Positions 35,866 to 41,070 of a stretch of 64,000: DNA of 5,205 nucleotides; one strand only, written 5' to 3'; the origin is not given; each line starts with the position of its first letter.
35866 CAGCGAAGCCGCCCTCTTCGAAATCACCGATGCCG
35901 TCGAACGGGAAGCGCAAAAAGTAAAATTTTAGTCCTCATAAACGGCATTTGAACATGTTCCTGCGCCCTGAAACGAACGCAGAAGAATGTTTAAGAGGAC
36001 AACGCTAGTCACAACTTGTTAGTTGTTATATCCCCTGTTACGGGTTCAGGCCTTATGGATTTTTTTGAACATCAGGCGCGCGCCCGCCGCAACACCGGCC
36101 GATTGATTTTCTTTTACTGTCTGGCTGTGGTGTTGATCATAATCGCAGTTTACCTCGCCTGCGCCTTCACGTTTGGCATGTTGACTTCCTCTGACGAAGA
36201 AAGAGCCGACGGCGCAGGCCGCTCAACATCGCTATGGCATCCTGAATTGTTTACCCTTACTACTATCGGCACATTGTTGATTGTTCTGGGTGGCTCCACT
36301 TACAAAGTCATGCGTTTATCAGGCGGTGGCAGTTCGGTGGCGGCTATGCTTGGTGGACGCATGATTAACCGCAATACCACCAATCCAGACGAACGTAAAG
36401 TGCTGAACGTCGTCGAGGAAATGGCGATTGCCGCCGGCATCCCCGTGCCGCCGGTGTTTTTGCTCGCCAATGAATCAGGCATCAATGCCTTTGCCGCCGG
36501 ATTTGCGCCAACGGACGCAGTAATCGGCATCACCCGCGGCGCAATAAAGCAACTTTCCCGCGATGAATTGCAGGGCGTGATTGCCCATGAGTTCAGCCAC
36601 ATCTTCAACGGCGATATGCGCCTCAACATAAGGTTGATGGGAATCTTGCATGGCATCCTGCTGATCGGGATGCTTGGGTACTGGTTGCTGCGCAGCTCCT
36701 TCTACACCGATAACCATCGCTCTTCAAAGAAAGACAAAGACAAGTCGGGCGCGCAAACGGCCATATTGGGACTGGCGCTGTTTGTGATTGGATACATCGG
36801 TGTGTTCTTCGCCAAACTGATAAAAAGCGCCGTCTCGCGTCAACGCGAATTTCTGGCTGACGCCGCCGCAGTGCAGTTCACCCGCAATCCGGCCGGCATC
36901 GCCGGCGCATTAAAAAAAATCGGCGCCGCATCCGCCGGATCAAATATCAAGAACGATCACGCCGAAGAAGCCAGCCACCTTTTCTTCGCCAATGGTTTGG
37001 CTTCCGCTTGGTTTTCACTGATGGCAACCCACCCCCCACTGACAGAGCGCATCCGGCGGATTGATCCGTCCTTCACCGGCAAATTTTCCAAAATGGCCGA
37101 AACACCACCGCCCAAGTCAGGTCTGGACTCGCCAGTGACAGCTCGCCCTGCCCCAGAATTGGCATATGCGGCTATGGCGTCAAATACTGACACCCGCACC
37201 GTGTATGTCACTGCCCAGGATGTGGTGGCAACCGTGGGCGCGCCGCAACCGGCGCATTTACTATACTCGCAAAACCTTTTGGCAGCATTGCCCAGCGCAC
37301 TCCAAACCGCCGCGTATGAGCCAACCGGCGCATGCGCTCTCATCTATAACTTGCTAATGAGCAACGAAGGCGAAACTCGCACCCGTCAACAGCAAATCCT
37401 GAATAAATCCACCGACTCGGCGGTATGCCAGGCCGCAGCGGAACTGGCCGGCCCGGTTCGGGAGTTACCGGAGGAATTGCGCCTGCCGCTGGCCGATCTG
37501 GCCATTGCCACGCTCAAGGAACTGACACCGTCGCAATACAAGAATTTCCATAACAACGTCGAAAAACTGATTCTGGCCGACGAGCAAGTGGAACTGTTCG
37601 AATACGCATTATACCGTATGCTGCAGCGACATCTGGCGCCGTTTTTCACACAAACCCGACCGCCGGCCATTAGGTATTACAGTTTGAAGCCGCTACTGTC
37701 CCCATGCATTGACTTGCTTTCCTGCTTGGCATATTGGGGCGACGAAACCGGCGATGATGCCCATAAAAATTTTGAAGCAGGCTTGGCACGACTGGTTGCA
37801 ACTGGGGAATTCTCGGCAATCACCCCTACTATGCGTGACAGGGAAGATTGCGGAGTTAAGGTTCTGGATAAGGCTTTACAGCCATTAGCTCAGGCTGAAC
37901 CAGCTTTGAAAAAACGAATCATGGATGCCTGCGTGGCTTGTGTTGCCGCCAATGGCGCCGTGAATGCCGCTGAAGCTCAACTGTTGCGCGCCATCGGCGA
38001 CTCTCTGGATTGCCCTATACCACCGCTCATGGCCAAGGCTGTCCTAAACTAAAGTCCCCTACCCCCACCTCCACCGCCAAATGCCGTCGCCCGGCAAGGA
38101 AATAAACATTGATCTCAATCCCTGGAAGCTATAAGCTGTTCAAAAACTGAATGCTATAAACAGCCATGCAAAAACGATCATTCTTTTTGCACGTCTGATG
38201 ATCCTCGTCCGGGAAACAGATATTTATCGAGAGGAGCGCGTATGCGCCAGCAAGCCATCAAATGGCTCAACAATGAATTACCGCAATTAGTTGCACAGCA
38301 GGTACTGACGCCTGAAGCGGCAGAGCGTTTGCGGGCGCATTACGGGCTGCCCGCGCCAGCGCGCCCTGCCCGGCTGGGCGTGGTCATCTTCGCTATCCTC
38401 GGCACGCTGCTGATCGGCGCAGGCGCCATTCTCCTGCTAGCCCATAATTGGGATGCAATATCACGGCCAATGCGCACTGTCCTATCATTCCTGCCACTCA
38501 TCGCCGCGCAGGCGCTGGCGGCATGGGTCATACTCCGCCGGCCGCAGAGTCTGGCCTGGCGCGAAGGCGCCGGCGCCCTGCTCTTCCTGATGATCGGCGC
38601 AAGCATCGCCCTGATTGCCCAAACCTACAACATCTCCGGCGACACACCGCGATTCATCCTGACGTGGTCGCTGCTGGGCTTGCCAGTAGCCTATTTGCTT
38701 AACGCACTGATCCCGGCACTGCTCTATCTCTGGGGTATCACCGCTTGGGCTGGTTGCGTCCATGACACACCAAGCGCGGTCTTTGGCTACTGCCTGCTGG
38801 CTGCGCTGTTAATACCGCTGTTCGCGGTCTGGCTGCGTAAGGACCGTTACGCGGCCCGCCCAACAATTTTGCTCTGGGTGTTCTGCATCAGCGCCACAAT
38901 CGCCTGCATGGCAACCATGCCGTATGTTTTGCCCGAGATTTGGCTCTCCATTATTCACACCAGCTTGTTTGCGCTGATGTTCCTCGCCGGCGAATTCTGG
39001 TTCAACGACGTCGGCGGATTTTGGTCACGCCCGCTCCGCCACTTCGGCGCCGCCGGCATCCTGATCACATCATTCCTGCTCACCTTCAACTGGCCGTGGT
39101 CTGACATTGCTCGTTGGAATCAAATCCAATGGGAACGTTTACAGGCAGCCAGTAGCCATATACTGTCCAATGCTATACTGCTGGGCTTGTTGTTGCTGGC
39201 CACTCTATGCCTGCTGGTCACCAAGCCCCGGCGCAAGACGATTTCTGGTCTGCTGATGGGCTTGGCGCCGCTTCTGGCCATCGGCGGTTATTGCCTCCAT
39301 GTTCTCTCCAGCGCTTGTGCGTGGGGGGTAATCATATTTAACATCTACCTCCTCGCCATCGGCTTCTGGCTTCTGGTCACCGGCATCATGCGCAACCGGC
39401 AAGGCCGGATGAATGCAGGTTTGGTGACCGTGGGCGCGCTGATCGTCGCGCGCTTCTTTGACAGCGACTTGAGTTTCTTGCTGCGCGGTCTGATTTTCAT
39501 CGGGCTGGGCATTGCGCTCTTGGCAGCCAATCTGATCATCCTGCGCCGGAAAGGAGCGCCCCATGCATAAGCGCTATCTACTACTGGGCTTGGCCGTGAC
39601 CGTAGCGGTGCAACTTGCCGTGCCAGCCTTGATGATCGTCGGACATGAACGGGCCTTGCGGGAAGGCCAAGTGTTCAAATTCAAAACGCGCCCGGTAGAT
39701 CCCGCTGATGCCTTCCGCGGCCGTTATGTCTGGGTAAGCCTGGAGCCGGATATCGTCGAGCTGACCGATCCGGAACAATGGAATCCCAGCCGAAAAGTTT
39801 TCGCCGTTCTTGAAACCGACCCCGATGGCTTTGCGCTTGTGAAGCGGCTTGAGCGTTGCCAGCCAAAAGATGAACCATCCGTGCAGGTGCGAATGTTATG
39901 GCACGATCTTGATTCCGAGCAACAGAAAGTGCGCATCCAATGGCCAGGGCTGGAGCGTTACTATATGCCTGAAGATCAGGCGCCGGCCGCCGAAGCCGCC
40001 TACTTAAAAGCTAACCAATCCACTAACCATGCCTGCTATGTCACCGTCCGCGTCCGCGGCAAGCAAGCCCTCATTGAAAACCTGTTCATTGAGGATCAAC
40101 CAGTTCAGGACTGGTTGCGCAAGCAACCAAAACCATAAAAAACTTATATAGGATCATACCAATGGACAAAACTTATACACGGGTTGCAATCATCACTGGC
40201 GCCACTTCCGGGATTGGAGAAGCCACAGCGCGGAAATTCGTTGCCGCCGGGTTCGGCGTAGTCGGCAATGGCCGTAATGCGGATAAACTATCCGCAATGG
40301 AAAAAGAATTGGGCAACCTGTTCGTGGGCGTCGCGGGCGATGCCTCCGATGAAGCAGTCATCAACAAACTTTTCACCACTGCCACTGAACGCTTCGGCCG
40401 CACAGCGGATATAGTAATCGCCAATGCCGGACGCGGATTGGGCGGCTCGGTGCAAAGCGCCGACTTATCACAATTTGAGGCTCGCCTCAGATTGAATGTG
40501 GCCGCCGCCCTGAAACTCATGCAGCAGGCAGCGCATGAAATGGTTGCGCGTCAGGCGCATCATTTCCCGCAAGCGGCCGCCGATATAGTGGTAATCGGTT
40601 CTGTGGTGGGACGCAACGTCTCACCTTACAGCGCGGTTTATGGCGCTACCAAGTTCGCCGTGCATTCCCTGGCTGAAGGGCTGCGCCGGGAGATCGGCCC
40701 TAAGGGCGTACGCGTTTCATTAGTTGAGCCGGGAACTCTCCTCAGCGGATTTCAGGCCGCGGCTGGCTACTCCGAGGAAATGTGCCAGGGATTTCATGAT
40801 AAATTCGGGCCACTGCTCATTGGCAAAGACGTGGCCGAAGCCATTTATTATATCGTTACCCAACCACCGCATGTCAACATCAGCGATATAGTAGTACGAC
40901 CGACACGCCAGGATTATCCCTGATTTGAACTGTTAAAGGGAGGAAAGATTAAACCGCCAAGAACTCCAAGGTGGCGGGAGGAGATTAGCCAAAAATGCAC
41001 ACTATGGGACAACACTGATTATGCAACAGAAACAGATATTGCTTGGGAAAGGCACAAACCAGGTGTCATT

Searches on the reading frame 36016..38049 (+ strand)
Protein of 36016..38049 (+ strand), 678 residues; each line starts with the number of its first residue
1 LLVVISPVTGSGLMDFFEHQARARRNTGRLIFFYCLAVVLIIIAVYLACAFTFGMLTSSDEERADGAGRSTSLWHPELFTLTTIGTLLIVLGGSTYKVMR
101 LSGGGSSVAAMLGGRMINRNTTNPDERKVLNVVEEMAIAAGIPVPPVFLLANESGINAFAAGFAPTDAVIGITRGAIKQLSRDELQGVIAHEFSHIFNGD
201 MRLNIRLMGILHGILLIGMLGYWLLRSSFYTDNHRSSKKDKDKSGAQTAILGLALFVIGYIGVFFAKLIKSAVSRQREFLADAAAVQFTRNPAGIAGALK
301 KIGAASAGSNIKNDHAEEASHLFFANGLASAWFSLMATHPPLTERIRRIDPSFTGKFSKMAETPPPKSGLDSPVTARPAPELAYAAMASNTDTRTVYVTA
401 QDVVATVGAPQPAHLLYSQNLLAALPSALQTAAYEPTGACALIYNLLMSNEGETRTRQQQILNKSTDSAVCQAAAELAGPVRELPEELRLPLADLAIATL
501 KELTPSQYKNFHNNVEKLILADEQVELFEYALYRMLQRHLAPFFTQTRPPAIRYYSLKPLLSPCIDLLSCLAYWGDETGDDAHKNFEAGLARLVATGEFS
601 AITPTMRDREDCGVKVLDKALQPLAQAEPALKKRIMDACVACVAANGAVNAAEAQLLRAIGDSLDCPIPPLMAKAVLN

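Call 3: search_protein_families(library=pfam, proteins=[window:36016-38049:+], max_evalue=1)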
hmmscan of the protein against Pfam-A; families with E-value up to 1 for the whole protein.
window:36016-38049:+ (678 aa): 7 families
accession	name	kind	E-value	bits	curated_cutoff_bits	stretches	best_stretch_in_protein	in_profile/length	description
PF01435.24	Peptidase_M48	-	1.3e-29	103.8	20.3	1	126-350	4-183/186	Peptidase family M48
PF04479.18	RTA1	-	0.0011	19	24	1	8-107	85-172/208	RTA1 like protein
PF00335.26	Tetraspanin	-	0.0034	17.5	32.1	1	209-266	12-68/225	Tetraspanin family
PF04450.18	BSP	-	0.035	14.4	23.8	1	126-243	38-155/207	Peptidase of plants and bacteria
PF05569.17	Peptidase_M56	-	0.069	12.7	31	1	169-207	177-215/296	BlaR1 peptidase M56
PF05987.18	DUF898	-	0.12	11.8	28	0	19-91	169-237/336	Bacterial protein of unknown function (DUF898)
PF16962.11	ABC_export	-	0.3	10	29.7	0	37-96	26-84/531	Putative ABC exporter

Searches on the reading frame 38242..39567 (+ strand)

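Call 3: search_protein_families(library=pfam, proteins=[window:38242-39567:+], max_evalue=1)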
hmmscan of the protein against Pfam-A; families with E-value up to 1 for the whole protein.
window:38242-39567:+ (442 aa): 2 families
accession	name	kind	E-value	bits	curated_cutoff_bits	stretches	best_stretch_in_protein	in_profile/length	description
PF09925.14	DUF2157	-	1.4e-34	119.3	32.4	1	15-155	2-142/146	Predicted membrane protein (DUF2157)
PF08087.16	Toxin_18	-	0.33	11.4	24.3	0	178-185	22-29/31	Conotoxin O-superfamily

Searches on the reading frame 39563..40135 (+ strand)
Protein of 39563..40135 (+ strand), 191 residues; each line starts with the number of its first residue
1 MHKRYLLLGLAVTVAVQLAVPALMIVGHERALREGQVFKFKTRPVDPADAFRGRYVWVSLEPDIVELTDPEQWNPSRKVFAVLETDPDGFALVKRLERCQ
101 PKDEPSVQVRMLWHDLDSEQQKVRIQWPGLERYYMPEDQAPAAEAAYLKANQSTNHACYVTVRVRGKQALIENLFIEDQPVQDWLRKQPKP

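Call 3: search_protein_families(library=pfam, proteins=[window:39563-40135:+], max_evalue=1)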
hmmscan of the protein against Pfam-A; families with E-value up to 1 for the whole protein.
window:39563-40135:+ (191 aa): 1 family
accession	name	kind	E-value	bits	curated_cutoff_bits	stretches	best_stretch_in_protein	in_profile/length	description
PF14345.11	GDYXXLXY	-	1.5e-23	83.7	27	1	17-169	1-149/153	GDYXXLXY protein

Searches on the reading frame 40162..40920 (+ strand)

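Call 3: search_protein_families(library=pfam, proteins=[window:40162-40920:+], max_evalue=1)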
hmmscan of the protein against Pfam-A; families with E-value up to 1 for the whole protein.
window:40162-40920:+ (253 aa): 8 families
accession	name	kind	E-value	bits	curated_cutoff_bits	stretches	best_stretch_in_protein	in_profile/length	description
PF00106.31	adh_short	-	2.3e-40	138.6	26.6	1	7-199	1-188/195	short chain dehydrogenase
PF13561.12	adh_short_C2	-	7.8e-27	94.8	27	1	13-212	1-195/236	Enoyl-(Acyl carrier protein) reductase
PF08659.16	KR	-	4.9e-05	23.7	22.6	1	10-177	4-166/180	KR domain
PF01370.27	Epimerase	-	0.00091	19.1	20.9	1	10-179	2-161/240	NAD dependent epimerase/dehydratase family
PF23441.1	SDR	-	0.0024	17.7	27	1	54-193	63-194/258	SDR-like rossmann domain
PF03807.23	F420_oxidored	-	0.0075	17.3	21.6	1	7-64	1-55/94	NADP oxidoreductase coenzyme F420-dependent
PF10391.15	DNA_pol_lambd_f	-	0.1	12.9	29.8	1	17-31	8-22/51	Fingers domain of DNA polymerase lambda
PF05368.20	NmrA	-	0.16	12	27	1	10-79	6-75/298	NmrA-like family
